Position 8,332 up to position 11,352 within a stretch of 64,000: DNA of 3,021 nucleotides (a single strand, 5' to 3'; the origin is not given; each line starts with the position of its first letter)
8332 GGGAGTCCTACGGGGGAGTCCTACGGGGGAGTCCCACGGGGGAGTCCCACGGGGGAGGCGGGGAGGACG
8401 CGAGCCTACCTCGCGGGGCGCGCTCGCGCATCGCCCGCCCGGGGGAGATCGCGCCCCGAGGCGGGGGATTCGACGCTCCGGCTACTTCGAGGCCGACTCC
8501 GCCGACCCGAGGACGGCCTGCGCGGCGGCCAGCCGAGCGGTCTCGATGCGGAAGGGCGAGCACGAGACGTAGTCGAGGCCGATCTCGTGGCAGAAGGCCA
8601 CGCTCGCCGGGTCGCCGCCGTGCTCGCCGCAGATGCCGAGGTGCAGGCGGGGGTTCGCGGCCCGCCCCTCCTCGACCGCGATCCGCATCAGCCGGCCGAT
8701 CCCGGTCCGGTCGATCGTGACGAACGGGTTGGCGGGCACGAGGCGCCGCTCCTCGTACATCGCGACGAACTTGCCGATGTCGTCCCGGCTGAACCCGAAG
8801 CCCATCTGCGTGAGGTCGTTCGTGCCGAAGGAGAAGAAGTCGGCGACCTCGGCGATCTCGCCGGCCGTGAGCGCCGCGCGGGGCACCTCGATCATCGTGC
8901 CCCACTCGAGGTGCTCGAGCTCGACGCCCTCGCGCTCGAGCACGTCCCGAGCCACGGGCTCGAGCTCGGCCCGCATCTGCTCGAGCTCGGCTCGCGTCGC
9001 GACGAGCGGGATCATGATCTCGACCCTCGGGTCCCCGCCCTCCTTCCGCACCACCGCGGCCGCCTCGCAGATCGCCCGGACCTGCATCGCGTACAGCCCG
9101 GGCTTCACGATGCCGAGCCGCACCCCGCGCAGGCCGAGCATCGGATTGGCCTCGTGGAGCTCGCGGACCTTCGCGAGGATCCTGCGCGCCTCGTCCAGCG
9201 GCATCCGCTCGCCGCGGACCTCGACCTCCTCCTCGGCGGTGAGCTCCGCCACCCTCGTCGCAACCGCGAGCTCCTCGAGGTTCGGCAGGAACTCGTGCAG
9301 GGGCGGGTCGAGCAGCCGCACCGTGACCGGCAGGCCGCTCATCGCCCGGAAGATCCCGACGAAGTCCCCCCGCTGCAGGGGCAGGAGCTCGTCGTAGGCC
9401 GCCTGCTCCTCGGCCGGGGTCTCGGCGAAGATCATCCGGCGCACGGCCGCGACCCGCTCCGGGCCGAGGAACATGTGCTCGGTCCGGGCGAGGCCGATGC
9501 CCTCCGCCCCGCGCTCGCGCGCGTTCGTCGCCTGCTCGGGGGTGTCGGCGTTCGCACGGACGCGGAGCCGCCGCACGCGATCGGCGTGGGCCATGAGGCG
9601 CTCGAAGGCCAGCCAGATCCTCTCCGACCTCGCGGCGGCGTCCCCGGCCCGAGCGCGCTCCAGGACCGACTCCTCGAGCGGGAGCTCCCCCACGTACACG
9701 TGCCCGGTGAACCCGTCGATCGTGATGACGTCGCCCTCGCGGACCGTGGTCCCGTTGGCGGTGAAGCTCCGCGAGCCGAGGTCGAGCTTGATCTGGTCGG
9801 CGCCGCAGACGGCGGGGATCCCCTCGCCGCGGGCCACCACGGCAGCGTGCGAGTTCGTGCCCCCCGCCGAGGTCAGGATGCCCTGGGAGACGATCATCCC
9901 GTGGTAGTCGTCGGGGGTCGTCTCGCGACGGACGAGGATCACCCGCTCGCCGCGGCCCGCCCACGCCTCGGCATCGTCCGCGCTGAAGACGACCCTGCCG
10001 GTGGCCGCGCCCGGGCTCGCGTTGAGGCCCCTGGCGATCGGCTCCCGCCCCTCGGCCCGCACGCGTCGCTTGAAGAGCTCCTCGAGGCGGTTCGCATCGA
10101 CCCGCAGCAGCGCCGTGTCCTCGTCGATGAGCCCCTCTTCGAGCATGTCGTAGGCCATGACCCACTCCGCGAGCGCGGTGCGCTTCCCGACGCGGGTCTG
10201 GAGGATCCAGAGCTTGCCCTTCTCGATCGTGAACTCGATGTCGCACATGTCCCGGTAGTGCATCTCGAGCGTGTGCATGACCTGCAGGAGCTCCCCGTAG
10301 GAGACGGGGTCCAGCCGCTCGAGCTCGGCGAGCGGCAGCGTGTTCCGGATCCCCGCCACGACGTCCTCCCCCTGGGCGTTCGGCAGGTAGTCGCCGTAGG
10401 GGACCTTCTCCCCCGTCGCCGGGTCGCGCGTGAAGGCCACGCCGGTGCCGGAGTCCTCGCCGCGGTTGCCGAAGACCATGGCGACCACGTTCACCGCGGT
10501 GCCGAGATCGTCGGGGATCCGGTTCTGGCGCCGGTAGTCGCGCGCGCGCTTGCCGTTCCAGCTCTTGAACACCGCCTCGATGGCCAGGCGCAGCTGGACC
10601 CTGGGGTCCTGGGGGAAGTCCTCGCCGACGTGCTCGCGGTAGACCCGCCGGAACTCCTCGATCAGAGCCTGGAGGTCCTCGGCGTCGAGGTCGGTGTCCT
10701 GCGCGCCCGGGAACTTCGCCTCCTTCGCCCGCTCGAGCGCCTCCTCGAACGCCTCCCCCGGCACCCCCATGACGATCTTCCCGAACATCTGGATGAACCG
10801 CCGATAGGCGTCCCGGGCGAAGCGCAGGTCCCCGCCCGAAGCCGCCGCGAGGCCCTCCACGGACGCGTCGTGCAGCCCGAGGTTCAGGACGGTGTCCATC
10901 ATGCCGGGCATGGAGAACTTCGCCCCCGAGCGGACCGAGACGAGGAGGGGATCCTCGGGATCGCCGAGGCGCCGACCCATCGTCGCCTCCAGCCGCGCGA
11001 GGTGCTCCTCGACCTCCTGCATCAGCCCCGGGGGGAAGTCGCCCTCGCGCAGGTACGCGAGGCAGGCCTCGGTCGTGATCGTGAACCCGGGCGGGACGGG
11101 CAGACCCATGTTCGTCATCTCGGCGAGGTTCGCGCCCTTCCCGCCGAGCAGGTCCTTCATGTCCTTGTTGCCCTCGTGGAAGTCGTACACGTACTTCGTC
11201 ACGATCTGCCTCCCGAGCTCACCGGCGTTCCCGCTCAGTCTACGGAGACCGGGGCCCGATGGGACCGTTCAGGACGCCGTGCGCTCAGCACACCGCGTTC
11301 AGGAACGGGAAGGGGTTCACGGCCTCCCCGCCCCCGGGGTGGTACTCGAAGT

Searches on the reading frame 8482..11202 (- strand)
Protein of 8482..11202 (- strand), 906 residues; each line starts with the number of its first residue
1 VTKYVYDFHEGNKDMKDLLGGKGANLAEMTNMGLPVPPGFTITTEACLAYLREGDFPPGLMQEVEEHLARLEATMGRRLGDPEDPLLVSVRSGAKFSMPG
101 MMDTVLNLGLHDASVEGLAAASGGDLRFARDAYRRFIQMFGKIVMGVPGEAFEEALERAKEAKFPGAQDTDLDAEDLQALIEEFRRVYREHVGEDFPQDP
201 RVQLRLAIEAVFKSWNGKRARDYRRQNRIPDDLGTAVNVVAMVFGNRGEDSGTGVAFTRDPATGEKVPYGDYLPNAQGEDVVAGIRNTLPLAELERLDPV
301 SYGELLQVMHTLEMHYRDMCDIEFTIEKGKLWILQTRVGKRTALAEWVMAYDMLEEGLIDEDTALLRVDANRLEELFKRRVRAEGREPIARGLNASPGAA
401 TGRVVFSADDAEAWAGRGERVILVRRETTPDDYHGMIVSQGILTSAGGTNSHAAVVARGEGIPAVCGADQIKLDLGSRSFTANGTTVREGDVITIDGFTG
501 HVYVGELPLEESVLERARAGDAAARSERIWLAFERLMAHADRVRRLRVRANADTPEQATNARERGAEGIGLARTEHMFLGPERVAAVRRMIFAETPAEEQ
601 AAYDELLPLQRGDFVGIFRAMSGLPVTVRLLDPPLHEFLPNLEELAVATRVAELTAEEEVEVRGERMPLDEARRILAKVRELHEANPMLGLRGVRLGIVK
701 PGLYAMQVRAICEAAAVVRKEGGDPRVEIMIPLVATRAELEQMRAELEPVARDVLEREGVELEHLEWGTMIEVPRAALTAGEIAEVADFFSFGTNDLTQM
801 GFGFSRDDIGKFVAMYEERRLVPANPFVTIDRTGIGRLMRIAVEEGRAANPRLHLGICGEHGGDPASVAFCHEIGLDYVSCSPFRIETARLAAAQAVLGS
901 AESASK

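Call 10: search_protein_families(library=pfam, proteins=[window:8482-11202:-], max_evalue=0.01)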
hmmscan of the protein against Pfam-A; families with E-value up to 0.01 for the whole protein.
window:8482-11202:- (906 aa): 3 families
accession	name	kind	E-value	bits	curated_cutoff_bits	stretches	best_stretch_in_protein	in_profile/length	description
PF02896.24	PEP-utilizers_C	-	6.3e-80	268.9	22.8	1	533-896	7-291/293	PEP-utilising enzyme, PEP-binding domain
PF01326.24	PPDK_N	-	7.6e-50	170.5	27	3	62-287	79-216/328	Pyruvate phosphate dikinase, AMP/ATP-binding domain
PF00391.29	PEP-utilizers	-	5.4e-21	74.4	23.1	1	419-500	3-72/72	PEP-utilising enzyme, mobile domain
